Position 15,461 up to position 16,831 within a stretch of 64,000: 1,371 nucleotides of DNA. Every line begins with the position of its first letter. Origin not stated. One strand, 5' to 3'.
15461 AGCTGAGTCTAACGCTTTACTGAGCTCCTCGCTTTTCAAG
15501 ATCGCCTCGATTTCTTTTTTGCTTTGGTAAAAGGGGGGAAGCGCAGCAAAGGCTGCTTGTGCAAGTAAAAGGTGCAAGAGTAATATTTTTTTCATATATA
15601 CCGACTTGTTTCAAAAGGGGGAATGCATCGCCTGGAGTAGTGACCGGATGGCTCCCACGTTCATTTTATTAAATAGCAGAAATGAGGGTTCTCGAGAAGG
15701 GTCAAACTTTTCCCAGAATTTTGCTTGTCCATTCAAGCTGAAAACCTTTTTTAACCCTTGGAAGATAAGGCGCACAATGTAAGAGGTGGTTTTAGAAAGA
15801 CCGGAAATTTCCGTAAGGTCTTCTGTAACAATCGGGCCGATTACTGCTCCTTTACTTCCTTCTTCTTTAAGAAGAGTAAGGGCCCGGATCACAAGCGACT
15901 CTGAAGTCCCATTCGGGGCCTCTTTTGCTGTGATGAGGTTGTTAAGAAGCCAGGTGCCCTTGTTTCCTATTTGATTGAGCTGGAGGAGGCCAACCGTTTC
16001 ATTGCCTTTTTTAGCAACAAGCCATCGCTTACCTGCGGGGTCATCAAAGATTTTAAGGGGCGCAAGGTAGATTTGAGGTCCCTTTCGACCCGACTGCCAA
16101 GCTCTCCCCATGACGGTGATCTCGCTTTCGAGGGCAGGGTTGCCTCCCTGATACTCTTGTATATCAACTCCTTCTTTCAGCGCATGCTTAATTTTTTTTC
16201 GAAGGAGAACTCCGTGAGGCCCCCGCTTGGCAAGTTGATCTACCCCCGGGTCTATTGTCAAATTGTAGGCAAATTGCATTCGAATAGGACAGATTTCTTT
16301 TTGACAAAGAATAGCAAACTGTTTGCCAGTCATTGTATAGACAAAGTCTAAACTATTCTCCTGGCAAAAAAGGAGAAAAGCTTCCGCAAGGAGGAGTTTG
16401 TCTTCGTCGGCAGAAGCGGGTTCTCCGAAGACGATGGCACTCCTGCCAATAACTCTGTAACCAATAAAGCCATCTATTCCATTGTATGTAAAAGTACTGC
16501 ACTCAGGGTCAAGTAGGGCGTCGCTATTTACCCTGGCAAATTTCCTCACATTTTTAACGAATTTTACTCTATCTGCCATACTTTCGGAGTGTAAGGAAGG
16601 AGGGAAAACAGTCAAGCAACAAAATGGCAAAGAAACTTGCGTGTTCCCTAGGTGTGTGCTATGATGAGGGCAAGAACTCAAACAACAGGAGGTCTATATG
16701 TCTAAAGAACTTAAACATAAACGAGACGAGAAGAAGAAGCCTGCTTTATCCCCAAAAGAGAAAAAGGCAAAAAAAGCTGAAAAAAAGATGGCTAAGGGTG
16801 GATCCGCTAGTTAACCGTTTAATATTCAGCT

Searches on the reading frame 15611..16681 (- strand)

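Call 32: search_protein_families(library=pfam, proteins=[window:15611-16681:-], max_evalue=0.001)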
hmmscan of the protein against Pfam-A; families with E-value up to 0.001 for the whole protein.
window:15611-16681:- (356 aa): 1 family
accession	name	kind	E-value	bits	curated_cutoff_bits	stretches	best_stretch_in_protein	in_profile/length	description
PF09924.15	LPG_synthase_C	-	2.6e-19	69.9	27.5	1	62-336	24-297/298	Phosphatidylglycerol lysyltransferase, C-terminal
